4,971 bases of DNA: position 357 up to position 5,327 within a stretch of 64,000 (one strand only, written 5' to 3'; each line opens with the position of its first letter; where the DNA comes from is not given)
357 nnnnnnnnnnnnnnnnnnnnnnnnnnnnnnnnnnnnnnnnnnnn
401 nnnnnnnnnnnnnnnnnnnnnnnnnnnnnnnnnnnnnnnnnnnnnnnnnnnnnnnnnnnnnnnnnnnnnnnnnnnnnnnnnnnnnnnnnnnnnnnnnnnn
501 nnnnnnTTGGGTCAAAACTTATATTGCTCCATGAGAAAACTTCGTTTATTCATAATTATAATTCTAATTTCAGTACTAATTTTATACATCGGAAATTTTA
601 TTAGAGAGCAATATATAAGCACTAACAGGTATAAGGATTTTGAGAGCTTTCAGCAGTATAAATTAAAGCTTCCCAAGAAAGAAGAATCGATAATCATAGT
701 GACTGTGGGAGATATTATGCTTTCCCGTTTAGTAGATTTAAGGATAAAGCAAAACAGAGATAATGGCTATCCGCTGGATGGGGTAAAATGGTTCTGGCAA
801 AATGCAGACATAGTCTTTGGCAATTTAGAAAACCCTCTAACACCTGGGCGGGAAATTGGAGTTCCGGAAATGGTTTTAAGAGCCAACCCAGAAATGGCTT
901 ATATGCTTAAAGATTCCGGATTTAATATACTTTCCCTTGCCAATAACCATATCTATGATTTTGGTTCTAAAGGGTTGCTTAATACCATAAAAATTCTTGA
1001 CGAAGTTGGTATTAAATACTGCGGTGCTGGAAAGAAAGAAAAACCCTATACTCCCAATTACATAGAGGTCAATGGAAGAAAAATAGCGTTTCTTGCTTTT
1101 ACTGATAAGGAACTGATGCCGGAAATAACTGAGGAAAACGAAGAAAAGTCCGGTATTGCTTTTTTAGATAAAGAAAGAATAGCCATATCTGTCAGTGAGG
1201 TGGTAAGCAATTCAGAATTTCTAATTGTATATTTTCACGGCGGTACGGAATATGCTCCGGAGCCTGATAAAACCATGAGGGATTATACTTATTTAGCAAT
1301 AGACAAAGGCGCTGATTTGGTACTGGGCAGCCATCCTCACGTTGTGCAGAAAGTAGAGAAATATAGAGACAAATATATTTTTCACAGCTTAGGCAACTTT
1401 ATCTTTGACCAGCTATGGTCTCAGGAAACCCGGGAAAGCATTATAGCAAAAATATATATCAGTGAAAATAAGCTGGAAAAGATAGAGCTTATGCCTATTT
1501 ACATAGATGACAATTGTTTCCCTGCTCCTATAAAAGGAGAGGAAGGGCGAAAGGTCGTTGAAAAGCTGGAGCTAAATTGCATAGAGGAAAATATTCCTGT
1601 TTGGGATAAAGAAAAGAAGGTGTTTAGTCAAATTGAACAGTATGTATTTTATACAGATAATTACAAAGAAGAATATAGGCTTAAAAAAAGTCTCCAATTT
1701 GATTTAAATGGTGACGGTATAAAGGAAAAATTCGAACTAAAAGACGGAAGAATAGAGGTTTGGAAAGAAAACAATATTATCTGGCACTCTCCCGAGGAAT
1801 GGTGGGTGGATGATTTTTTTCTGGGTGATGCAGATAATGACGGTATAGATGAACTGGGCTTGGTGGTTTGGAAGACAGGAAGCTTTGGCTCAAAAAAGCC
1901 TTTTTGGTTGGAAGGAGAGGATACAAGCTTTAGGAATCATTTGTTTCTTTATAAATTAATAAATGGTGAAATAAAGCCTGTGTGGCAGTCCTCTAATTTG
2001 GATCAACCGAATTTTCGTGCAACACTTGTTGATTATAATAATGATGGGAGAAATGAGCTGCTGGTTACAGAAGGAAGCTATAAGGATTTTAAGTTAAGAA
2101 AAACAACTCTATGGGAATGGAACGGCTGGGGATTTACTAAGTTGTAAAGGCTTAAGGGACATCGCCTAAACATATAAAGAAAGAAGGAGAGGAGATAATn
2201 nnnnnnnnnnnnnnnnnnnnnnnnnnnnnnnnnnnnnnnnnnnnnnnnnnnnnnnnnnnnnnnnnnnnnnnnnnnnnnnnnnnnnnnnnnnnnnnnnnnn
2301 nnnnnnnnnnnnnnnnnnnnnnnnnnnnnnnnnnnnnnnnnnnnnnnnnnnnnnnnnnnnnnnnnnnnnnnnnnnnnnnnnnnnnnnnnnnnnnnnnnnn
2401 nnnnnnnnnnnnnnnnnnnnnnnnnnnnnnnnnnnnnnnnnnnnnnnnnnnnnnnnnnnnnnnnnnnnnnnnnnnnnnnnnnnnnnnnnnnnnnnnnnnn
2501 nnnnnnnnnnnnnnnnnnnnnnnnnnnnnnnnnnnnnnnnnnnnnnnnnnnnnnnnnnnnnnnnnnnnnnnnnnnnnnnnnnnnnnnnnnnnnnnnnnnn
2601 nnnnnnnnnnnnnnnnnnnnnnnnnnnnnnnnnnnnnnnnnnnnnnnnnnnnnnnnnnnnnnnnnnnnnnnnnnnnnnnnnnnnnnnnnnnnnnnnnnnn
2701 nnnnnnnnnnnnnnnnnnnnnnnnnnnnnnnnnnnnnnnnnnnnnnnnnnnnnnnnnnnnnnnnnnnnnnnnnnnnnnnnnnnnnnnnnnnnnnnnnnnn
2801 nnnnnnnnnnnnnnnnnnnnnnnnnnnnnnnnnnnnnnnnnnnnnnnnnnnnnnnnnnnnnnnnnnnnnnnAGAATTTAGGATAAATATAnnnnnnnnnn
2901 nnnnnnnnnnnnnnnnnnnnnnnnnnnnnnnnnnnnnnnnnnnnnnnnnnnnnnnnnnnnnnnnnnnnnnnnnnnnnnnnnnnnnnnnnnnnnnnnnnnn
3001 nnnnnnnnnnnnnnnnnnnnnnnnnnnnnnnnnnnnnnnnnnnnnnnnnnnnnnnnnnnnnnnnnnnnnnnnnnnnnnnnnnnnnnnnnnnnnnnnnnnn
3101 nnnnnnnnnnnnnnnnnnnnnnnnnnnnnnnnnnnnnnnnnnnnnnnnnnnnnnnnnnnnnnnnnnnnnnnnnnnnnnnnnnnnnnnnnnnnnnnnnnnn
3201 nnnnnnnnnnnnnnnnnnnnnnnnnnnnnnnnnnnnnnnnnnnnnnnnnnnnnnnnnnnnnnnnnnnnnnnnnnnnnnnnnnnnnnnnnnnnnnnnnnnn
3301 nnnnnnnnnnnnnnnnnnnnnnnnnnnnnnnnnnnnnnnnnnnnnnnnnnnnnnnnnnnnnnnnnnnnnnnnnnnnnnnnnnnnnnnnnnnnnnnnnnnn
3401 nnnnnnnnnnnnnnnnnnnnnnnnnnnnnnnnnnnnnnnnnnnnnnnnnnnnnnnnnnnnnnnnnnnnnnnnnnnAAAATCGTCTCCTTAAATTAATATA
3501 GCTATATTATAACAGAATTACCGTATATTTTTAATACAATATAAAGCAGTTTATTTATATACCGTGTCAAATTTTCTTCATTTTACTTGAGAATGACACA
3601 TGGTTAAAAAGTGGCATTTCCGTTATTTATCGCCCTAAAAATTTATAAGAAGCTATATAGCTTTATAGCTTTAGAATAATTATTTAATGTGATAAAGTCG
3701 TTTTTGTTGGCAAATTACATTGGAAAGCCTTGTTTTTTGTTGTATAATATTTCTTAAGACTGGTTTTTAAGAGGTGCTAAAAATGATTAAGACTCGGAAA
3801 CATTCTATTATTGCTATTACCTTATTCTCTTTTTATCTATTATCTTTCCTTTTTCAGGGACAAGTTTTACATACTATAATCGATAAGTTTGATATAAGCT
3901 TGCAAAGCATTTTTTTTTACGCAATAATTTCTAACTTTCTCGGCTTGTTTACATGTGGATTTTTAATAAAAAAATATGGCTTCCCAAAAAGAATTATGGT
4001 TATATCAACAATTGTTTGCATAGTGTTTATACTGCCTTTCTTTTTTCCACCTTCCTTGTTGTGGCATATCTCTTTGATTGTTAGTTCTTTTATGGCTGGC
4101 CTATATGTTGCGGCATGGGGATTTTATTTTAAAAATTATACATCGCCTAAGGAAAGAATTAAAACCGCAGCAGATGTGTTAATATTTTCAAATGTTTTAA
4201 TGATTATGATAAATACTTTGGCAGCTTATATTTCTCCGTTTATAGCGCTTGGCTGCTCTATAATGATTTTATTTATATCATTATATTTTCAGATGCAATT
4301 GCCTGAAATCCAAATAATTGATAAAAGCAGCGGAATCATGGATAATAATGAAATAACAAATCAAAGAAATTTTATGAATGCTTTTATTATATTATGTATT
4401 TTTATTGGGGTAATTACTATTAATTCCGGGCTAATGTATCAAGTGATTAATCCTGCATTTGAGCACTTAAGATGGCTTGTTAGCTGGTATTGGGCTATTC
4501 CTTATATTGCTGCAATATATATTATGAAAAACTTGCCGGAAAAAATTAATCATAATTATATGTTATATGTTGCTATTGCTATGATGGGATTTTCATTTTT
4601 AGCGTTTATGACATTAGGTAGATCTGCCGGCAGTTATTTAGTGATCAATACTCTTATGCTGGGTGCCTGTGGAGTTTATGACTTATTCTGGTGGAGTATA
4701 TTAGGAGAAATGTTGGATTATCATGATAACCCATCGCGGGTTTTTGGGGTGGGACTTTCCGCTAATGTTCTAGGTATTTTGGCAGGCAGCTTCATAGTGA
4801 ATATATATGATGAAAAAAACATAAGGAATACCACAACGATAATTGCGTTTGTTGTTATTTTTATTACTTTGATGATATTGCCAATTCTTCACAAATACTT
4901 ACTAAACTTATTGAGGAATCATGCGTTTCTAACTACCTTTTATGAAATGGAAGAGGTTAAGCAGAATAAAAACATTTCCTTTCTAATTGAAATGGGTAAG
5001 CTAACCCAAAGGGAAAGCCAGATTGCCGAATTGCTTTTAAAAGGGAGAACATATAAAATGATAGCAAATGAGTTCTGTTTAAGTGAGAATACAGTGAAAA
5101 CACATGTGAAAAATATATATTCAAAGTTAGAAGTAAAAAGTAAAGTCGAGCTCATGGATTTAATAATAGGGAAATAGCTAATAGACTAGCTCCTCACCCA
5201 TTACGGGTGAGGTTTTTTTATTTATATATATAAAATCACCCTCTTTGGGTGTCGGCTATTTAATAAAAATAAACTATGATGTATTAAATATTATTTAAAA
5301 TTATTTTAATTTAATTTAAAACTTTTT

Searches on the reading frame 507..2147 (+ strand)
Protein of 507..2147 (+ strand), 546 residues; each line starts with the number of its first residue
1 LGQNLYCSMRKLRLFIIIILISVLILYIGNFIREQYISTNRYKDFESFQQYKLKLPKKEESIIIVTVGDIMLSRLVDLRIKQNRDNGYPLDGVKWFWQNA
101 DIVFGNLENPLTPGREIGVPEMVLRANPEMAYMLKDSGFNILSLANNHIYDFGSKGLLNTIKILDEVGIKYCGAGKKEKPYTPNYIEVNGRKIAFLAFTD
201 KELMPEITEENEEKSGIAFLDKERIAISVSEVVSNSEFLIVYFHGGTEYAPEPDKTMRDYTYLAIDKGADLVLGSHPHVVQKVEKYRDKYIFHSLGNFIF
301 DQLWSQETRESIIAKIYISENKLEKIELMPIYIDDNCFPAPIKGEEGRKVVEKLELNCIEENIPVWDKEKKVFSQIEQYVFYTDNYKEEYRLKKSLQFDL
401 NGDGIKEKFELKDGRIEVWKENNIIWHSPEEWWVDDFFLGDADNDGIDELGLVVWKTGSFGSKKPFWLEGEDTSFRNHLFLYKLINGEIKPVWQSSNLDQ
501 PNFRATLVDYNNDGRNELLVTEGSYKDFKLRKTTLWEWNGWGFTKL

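Call 72: search_protein_families(library=pfam, proteins=[window:507-2147:+], max_evalue=0.00001)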
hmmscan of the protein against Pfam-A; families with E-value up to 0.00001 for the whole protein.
window:507-2147:+ (546 aa): 2 families
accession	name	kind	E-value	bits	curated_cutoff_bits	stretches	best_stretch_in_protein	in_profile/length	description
PF09587.15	PGA_cap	-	8.9e-65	219.1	27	1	64-302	2-255/255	Bacterial capsule synthesis protein PGA_cap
PF13517.12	FG-GAP_3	-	5.3e-06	27.4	26.9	0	399-450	1-59/61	FG-GAP-like repeat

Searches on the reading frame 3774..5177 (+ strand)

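Call 72: search_protein_families(library=pfam, proteins=[window:3774-5177:+], max_evalue=0.00001)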
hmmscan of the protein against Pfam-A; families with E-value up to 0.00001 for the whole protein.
window:3774-5177:+ (467 aa): 2 families
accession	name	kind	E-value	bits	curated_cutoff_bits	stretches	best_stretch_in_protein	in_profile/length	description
PF00196.25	GerE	-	2.7e-17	62.6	23.5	1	410-462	3-55/57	Bacterial regulatory proteins, luxR family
PF07690.21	MFS_1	-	6.6e-09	35.6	33.4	1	14-338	6-346/347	Major Facilitator Superfamily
